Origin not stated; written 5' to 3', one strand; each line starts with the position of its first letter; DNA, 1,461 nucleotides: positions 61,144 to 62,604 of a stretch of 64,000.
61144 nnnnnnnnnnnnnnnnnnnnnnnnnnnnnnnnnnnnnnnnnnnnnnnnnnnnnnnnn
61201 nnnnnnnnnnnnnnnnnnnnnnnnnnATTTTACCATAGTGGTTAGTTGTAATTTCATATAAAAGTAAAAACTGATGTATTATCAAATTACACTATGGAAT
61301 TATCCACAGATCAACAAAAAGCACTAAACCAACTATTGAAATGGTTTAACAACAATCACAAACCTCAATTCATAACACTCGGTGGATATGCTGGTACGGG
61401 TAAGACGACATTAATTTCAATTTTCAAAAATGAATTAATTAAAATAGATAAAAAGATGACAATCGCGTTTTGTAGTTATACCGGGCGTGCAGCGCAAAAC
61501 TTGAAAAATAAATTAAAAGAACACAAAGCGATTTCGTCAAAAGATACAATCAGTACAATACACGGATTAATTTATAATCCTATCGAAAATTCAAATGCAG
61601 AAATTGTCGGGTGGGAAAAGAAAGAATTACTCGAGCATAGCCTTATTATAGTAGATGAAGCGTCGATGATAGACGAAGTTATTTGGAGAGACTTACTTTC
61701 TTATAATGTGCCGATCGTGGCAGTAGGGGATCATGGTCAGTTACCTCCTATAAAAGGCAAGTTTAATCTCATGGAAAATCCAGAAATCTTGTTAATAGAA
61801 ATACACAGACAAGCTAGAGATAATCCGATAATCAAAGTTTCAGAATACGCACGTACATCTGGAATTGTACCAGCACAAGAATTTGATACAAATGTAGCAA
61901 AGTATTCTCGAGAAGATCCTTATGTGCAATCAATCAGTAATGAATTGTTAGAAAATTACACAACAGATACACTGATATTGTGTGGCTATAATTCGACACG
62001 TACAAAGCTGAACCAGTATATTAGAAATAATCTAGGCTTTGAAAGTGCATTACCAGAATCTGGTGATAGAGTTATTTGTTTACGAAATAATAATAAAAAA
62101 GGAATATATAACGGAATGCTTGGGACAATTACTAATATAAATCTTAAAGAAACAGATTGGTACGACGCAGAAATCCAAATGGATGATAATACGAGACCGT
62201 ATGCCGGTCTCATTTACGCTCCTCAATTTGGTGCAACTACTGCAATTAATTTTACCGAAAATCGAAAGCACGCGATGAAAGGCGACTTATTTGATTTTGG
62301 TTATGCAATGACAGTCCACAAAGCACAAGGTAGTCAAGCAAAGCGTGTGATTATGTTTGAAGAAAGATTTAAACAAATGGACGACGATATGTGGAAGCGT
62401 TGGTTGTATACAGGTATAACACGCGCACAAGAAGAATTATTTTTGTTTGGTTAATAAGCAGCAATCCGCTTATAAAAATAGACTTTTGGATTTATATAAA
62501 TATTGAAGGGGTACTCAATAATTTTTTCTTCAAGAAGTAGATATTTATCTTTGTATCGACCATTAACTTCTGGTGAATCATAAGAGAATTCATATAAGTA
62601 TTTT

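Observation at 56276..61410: ~5-kb gene block bracketed by direct repeats of a helicase gene 5' end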

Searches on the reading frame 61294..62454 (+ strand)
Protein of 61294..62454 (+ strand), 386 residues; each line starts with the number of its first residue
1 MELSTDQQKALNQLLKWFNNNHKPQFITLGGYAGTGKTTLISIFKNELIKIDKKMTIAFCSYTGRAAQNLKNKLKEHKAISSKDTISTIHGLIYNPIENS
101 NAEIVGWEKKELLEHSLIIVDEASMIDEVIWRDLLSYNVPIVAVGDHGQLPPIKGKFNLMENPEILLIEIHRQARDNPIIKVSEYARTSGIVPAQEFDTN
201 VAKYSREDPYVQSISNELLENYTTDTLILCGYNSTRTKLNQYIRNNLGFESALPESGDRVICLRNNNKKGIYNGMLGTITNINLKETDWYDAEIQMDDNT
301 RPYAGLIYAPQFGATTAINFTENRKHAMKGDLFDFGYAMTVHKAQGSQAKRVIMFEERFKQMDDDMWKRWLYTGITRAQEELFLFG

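Call 10: search_protein_families(library=pfam, proteins=[window:61294-62454:+], max_evalue=0.01)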
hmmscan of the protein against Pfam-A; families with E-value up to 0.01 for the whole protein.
window:61294-62454:+ (386 aa): 17 families
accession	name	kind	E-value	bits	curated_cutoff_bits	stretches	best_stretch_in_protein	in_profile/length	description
PF13245.12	AAA_19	-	1.6e-21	77.3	25.1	1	23-153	10-132/134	AAA domain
PF13604.12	AAA_30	-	2.3e-17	63.8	27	1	3-185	2-167/191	AAA domain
PF13538.12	UvrD_C_2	-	9.6e-16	57.8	27.4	1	336-384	2-51/52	UvrD-like helicase C-terminal domain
PF05970.20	PIF1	-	2.1e-08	34.5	25.9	1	3-133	2-121/223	PIF1-like helicase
PF18335.7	SH3_13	-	1.4e-07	31.6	41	1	255-286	27-58/65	ATP-dependent RecD-like DNA helicase SH3 domain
PF01443.25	Viral_helicase1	-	1.5e-07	31.9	21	1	314-385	161-227/228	Viral superfamily 1 RNA helicase core domain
PF24883.2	NPHP3_N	-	5.2e-06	27.2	24.8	1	13-75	11-73/164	Nephrocystin 3, N-terminal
PF00580.27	UvrD-helicase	-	1.5e-05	25.3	23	1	33-109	22-102/271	UvrD/REP helicase N-terminal domain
PF13086.12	AAA_11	-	2.6e-05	24.5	27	0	115-153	214-253/257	AAA domain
PF09848.15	SLFN-g3_helicase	-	3.4e-05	23.7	24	1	27-124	4-89/354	Schlafen group 3, DNA/RNA helicase domain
PF00931.28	NB-ARC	-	6e-05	22.9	23.5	1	8-108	2-85/248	NB-ARC domain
PF05127.21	NAT10_TcmA_helicase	-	6.7e-05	23.3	22.7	1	33-138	6-113/176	RNA cytidine acetyltransferase NAT10/TcmA, helicase domain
PF01637.24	ATPase_2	-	0.00011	22.6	33.2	1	6-126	3-122/225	ATPase domain predominantly from Archaea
PF13401.12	AAA_22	-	0.0012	19.7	27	1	23-135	4-105/130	AAA domain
PF13191.12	AAA_16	-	0.0016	19.4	32.6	1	11-49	9-49/167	AAA ATPase domain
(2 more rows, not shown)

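Call 12: find_related_loci(query=window:61294-62451:+, collection=genome_contigs, flank=10000)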
Query window:61294-62451:+ (386 aa) in genome_contigs; peptide patterns used: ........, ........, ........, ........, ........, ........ (x = any residue, [..] = any of these).
80 stretches matched a pattern; 6 encode a relative of the query (tblastn E <= 1e-3); 6 distinct loci.
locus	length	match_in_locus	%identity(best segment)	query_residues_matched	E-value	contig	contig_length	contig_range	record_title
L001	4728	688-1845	74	1-386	0e+0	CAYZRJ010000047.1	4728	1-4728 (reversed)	MAG TPA_asm: uncultured Candidatus Saccharibacteria bacterium isolate SRP062349_co1_296 genome assembly, contig: NODE_70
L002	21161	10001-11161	58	1-386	4e-150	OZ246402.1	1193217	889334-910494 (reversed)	MAG: uncultured Candidatus Saccharibacteria bacterium isolate SRP286056_co1_47 genome assembly, chromosome: 1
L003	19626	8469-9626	57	2-386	6e-147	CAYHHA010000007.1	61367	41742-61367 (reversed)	MAG TPA_asm: uncultured Gammaproteobacteria bacterium isolate ERP119702_co3_129 genome assembly, contig: NODE_207_length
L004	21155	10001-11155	53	1-386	9e-136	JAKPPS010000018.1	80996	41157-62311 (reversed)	MAG: bacterium isolate JPNA_maxbin.143 k141_18909, whole genome shotgun sequence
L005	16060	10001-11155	52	1-386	3e-131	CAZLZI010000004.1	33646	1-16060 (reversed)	MAG TPA_asm: uncultured Candidatus Saccharibacteria bacterium isolate binchicken_co105_118 genome assembly, contig: NODE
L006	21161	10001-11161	53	1-386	7e-133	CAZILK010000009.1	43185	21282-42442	MAG TPA_asm: uncultured Candidatus Saccharibacteria bacterium isolate SRP342105_co1_447 genome assembly, contig: NODE_10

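Call 19: search_protein_families(library=pfam, proteins=[L001:146-688:+, L001:1905-2267:+, L001:2343-3821:+, L001:3882-4610:-, L002:8797-9963:+, L002:8018-8713:-, L002:11291-12730:+, L003:8095-8418:-, L003:7687-8091:+, L003:9648-10400:-], max_evalue=0.01)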
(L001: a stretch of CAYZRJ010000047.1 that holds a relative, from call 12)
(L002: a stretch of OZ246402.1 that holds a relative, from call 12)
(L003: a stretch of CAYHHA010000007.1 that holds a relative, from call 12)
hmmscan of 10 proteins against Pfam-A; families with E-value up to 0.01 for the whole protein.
L001:146-688:+ (180 aa): 1 family
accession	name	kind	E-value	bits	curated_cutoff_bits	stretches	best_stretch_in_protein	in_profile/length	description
PF03167.25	UDG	-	5.7e-05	23.7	24.3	1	17-168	5-128/141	Uracil DNA glycosylase superfamily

L001:1905-2267:+ (120 aa): 1 family
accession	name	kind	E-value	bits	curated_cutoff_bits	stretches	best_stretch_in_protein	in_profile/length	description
PF02325.22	YGGT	-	3.6e-07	30.9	27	1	26-98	2-69/70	YGGT family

L001:2343-3821:+ (492 aa): 2 families
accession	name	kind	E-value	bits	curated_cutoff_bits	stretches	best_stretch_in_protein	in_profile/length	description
PF01368.27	DHH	-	1.1e-05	26.2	28.1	1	127-272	2-103/125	DHH family, N-terminal domain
PF01336.31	tRNA_anti-codon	-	0.00012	22.4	27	1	15-75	5-73/75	OB-fold nucleic acid binding domain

L001:3882-4610:- (242 aa): 1 family
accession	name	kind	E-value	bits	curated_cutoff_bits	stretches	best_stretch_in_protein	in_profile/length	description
PF01145.31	Band_7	-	4.8e-05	23.9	23.6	1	104-205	16-114/176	SPFH domain / Band 7 family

L002:8797-9963:+ (388 aa): 1 family
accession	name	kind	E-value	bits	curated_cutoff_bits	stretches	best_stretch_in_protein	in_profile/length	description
PF13715.12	CarbopepD_reg_2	-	0.00088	19.7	32.2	0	127-208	3-73/88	CarboxypepD_reg-like domain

L002:8018-8713:- (231 aa): 1 family
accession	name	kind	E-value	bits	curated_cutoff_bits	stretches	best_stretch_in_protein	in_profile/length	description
PF01569.27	PAP2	-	9.2e-21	74.4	27.2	1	100-219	2-128/130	PAP2 superfamily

L002:11291-12730:+ (479 aa): 0 families

L003:8095-8418:- (107 aa): 1 family
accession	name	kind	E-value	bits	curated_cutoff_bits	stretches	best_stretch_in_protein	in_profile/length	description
PF02643.20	DUF192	-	1.4e-06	28.8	27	1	37-103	31-95/96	Uncharacterized ACR, COG1430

L003:7687-8091:+ (134 aa): 1 family
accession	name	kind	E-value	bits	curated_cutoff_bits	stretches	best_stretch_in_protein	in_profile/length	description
PF01925.25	TauE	-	2.9e-22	79.9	32.6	1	23-132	2-108/237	Sulfite exporter TauE/SafE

L003:9648-10400:- (250 aa): 1 family
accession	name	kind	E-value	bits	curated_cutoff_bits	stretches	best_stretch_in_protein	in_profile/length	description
PF02535.28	Zip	-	2.9e-44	152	35.1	2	93-242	165-319/323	ZIP Zinc transporter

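Call 20: find_encoding_contigs(protein=window:61294-62454:+, flank=10000, max_places=10)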
Protein window:61294-62454:+ (386 aa): no gene with exactly this product is on record in the collection.

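Call 21: find_homologous_proteins(query=window:61294-62454:+, max_evalue=1e-20)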
Query window:61294-62454:+ (386 aa): 7448 proteins with E <= 1e-20 among 8000 candidates; the best 120 are listed.
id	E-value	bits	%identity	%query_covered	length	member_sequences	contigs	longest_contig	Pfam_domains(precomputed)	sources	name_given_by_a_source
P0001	7.6e-261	882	100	100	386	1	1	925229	PF13538.13,PF05970.21,PF01443.25,PF13604.13,PF24883.3,PF13245.13,PF18335.8,PF00580.28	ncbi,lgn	-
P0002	3.7e-220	749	83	100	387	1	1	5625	PF13538.13,PF05970.21,PF01443.25,PF13604.13,PF24883.3,PF13245.13,PF18335.8,PF00580.28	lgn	-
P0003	2.0e-210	716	79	100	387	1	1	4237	PF13538.13,PF05970.21,PF01443.25,PF13604.13,PF24883.3,PF13245.13,PF18335.8,PF00580.28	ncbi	-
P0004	4.5e-210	715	81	100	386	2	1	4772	PF13538.13,PF05127.22,PF05970.21,PF01443.25,PF13604.13,PF13245.13,PF18335.8,PF09848.16,PF00580.28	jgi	jgi:exodeoxyribonuclease-5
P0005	4.4e-207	705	79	100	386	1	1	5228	PF13538.13,PF05970.21,PF01443.25,PF13604.13,PF24883.3,PF13245.13,PF18335.8,PF00580.28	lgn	-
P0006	3.7e-202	689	76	100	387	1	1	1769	PF13538.13,PF13086.13,PF05970.21,PF01443.25,PF13604.13,PF13245.13,PF18335.8,PF00580.28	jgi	jgi:exodeoxyribonuclease V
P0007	1.4e-201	687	77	100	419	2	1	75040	PF13538.13,PF05970.21,PF01443.25,PF13604.13,PF24883.3,PF13245.13,PF18335.8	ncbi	-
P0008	4.6e-198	676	76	100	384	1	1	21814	PF13538.13,PF13086.13,PF05127.22,PF05970.21,PF01443.25,PF13604.13,PF24883.3,PF13245.13,PF18335.8,PF09848.16,PF00580.28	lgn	-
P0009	1.0e-196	671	74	100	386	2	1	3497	PF13538.13,PF13086.13,PF05970.21,PF01443.25,PF13604.13,PF24883.3,PF13245.13,PF18335.8,PF00580.28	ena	-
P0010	1.1e-196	671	75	100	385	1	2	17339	PF13538.13,PF13086.13,PF05970.21,PF01443.25,PF13604.13,PF24883.3,PF13245.13,PF18335.8,PF09848.16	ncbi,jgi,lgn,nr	ncbi:MAG: hypothetical protein ACD_22C00106G0018 [uncultured bacterium]|nr:MAG: hypothetical protein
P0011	2.0e-192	657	74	100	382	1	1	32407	PF13538.13,PF13086.13,PF05970.21,PF01443.25,PF13604.13,PF24883.3,PF13245.13,PF18335.8,PF09848.16,PF00580.28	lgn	-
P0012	3.4e-190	650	73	100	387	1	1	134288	PF13538.13,PF05970.21,PF01443.25,PF13604.13,PF13245.13,PF18335.8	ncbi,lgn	-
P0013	1.1e-188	645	72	100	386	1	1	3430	PF13538.13,PF05970.21,PF01443.25,PF13604.13,PF24883.3,PF13245.13,PF18335.8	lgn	-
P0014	1.1e-187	642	71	100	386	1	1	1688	PF13538.13,PF13086.13,PF05970.21,PF01443.25,PF13604.13,PF24883.3,PF13245.13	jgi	-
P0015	3.0e-187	640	71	100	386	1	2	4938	PF13538.13,PF01443.25,PF13604.13,PF13245.13,PF18335.8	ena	-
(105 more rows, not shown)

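Call 22: find_encoding_contigs(protein=P0001, flank=10000, max_places=4)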
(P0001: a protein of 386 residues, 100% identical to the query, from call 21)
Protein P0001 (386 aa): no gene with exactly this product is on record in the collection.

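Call 23: find_encoding_contigs(protein=P0002, flank=10000, max_places=4)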
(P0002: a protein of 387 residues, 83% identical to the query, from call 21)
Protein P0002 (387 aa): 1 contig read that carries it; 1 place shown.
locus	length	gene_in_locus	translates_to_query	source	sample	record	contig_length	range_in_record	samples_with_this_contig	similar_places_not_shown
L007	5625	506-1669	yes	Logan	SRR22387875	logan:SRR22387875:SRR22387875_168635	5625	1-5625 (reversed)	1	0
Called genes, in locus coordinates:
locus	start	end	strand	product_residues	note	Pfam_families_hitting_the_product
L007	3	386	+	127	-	?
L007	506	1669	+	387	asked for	PF05970:PIF1, PF13604:AAA_30, PF24883:NPHP3_N (faint), PF00580:UvrD-helicase (weak), PF13245:AAA_19, PF01443:Viral_helicase1 (faint), PF18335:SH3_13 (weak), PF13538:UvrD_C_2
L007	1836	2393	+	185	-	PF11181:YflT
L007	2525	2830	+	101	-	-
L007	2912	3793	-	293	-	PF13365:Trypsin_2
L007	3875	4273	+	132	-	PF07883:Cupin_2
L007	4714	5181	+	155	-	PF00293:NUDIX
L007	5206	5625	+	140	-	?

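Call 24: find_encoding_contigs(protein=P0004, flank=10000, max_places=3)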
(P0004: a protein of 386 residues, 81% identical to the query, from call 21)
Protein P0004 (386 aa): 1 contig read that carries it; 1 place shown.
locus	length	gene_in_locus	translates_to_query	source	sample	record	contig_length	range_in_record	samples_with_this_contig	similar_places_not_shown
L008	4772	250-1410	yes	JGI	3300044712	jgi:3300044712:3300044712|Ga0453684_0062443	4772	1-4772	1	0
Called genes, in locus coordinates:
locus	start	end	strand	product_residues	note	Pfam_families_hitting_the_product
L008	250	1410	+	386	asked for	PF05970:PIF1 (weak), PF13604:AAA_30, PF00580:UvrD-helicase (weak), PF09848:SLFN-g3_helicase (faint), PF13245:AAA_19, PF01443:Viral_helicase1 (faint), PF18335:SH3_13 (weak), PF13538:UvrD_C_2, +1 more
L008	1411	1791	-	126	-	PF00520:Ion_trans (weak), PF07885:Ion_trans_2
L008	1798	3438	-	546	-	PF03193:RsgA_GTPase (faint), PF00005:ABC_tran, PF13401:AAA_22 (faint), PF13555:AAA_29 (faint), PF13304:AAA_21, PF12848:ABC_tran_Xtn (weak), PF00005:ABC_tran, PF02463:SMC_N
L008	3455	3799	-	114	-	PF13248:Zn_ribbon_3 (weak)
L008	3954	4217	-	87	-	PF24315:DUF7489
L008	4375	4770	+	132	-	?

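Call 25: find_encoding_contigs(protein=P0003, flank=10000, max_places=3)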
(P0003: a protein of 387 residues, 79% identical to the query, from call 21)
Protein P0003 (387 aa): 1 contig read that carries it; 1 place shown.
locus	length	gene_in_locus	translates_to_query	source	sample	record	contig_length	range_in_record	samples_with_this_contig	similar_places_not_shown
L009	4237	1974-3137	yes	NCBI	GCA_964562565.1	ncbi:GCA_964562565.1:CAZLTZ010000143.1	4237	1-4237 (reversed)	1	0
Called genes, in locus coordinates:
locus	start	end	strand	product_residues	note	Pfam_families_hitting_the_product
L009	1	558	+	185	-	?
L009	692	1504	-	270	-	-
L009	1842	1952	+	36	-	-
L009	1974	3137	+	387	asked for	PF05970:PIF1 (weak), PF13245:AAA_19, PF13604:AAA_30, PF24883:NPHP3_N (weak), PF00580:UvrD-helicase (weak), PF01443:Viral_helicase1 (faint), PF18335:SH3_13 (weak), PF13538:UvrD_C_2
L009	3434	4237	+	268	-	?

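Call 26: find_encoding_contigs(protein=P0007, flank=10000, max_places=3)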
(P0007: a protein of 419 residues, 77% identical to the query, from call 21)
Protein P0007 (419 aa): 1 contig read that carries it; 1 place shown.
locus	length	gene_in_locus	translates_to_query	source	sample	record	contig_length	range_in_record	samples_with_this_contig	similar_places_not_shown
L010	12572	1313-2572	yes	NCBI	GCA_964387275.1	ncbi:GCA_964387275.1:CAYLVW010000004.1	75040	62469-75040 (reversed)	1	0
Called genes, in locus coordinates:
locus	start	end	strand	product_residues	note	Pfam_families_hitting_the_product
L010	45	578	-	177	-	PF25019:LRR_R13L1-DRL21 (faint), PF00560:LRR_1 (faint), PF13855:LRR_8, PF12799:LRR_4 (weak), PF23598:LRR_14, PF12799:LRR_4, PF13855:LRR_8, PF12799:LRR_4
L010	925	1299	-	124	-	-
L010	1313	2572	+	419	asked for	PF05970:PIF1 (weak), PF13604:AAA_30, PF24883:NPHP3_N (weak), PF13245:AAA_19, PF01443:Viral_helicase1 (faint), PF18335:SH3_13 (weak), PF13538:UvrD_C_2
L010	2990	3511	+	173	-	-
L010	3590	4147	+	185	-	-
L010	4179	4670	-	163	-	PF00186:DHFR_1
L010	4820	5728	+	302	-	PF01207:Dus, PF01180:DHO_dh (faint)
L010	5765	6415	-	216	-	-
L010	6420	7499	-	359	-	PF02129:Peptidase_S15, PF00561:Abhydrolase_1, PF12146:Hydrolase_4, PF00326:Peptidase_S9, PF01738:DLH (faint), PF08840:BAAT_C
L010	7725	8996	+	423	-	-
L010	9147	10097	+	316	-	PF00303:Thymidylat_synt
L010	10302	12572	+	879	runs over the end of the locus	PF00690:Cation_ATPase_N, PF00122:E1-E2_ATPase, PF13246:Cation_ATPase, PF00702:Hydrolase, PF00689:Cation_ATPase_C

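Call 29: find_related_loci(query=window:61294-62451:+, collection=viral_contigs, flank=10000)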
Query window:61294-62451:+ (386 aa) in viral_contigs; peptide patterns used: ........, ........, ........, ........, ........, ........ (x = any residue, [..] = any of these).
1 stretches matched a pattern, but none encodes a relative of the query by tblastn (E <= 1e-3).

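Call 45: search_protein_families(library=padloc, proteins=[window:61294-62454:+], max_evalue=0.01)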
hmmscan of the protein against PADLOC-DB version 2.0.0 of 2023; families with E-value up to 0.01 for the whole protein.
window:61294-62454:+ (386 aa): 37 families (the best 25 are shown)
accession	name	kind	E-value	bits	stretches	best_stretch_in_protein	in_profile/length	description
PDLC04475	PDC-M16A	-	8.3e-41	138.3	2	2-285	11-334/721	-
PDLC04476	PDC-M16A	-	7.5e-39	131.7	3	2-128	4-130/691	-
PDLC01734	typeIV_RecD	-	6.3e-34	115.3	1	2-386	339-716/763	RecD_0_IVD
PDLC04472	PDC-M16A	-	1.3e-28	97.8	3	335-385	648-698/930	-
PDLC05066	PDC-S68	-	2.5e-27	93.3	2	7-153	576-721/1202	-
PDLC05064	PDC-S68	-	2.5e-27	93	2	16-246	692-912/1273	-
PDLC05065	PDC-S68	-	2.8e-24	83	2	7-153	603-745/1221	-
PDLC01148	RecD_like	-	3e-19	66.8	2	334-386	632-680/719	RecD/Tra ATPase fused to N-terminal HHH domain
PDLC05035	PDC-S53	-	4.3e-19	66.1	1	14-385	503-865/900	-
PDLC04474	PDC-M16A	-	1.2e-17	61.7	2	334-383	647-699/917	-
PDLC00122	GajB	-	1.9e-12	44.9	2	32-97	24-87/502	UrvD helicase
PDLC03802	RTasHel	-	4.1e-08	30.5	1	33-97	27-93/675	DRT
PDLC04470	PDC-M16A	-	1.7e-07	27.8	1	324-385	617-678/895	-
PDLC02372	Nhi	-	1.9e-07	28.1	1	3-148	183-298/470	-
PDLC00109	GajB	-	2.6e-07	27.4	1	25-95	7-72/647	UrvD helicase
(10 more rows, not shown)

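Call 46: search_protein_families(library=ncbifam, proteins=[window:61294-62454:+], max_evalue=0.001)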
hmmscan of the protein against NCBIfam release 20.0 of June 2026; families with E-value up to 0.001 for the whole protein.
window:61294-62454:+ (386 aa): 7 families
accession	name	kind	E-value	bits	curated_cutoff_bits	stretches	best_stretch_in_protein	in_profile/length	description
TIGR01448.2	helicase_RecD2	equivalog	5.4e-40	137.2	500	1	2-386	316-688/713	SF1B family DNA helicase RecD2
TIGR01447.1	recD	equivalog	2.7e-27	95.6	310.15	2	19-154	158-305/597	exodeoxyribonuclease V subunit alpha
TIGR02768.1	TraA_Ti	equivalog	2.4e-18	65.8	590.45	1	3-385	360-714/751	Ti-type conjugative transfer relaxase TraA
NF008127.0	PRK10875.1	equivalog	6.4e-13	48.1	671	2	30-150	177-308/619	exodeoxyribonuclease V subunit alpha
NF010464.0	PRK13889.1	subfamily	1.9e-09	36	1015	1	256-352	603-673/992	conjugal transfer relaxase TraA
NF040671.1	PLuB_AAA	exception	2.1e-05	22.1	999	0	113-154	961-1002/1256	PLuB system helicase-like protein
NF010402.0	PRK13826.1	subfamily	0.00024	19.1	1317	0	333-384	690-735/1102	Dtr system oriT relaxase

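Call 72: search_solved_structures(query=window:61294-62451:+, max_evalue=1e-10)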
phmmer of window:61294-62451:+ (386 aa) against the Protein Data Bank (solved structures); distinct sequences matched with E-value up to 1e-10: 3.
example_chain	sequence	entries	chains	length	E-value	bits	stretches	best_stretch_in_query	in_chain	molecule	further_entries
9kwf_B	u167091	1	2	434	1.8e-15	60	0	3-187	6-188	Putative deoxyribonuclease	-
3e1s_A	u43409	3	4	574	4.8e-14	55.3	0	25-183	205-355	Exodeoxyribonuclease V, subunit RecD | Exodeoxyribonuclease V, subunit RecD, putative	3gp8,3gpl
3upu_A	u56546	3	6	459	7.8e-11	44.8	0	3-155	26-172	ATP-dependent DNA helicase dda | Dda helicase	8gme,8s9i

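Call 74: search_dna_similar(query=window:61294-62451:+, collection=phages, mode=protein, max_rows=8)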
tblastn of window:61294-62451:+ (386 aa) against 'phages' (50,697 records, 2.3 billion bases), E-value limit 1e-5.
Records with a match: 2142; places in all: 2145; records where one place covers at least 80% of the query: 797.
Best place of each record, by identity: <60% 2142.
By first word of the organism name: Escherichia 662; Pseudomonas 428; Klebsiella 278; Shigella 81; Acinetobacter 65; Vibrio 57; Enterobacteria 46; Yersinia 39; Caulobacter 39; Enterobacter 30; and 73 more.
By host as written in the record: Escherichia coli 282; - 227; Pseudomonas aeruginosa 176; Pseudomonas aeruginosa PAO1 113; Klebsiella pneumoniae 91; Pseudomonas sp. 36; Escherichia coli O157:H7 32; Escherichia coli B 27; and 496 more.
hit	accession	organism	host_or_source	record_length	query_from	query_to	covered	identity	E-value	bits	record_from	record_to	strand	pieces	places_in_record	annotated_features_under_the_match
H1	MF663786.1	Bordetella phage vB_BbrM_PHB04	Bordetella bronchiseptica 4715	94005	1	382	99%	36.9%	8e-60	214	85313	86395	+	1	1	ATP-binding protein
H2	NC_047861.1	Bordetella phage vB_BbrM_PHB04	Bordetella bronchiseptica 4715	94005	1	382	99%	36.9%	8e-60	214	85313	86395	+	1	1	Dda-like helicase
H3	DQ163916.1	Pseudomonas phage M6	-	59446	4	384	99%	34.7%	5e-60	215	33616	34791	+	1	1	record has no annotation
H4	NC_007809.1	Pseudomonas phage M6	Pseudomonas aeruginosa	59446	4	384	99%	34.7%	5e-60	215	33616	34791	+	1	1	Dda-like helicase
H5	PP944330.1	Pseudomonas phage phi_M6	Pseudomonas aeruginosa PAO1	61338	4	384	99%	34.7%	5e-60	215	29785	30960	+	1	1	Dda-like helicase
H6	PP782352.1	Pseudomonas phage BL4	Pseudomonas aeruginosa PAK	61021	4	384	99%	34.7%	7e-60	214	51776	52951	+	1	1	Dda-like helicase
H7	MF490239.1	Pseudomonas phage vB_PaeS_S218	-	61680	4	384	99%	34.7%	8e-60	214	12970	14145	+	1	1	hypothetical protein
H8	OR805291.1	Pseudomonas phage Aergia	Pseudomonas aeruginosa PAO1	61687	4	384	99%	34.7%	8e-60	214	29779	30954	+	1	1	Dda-like helicase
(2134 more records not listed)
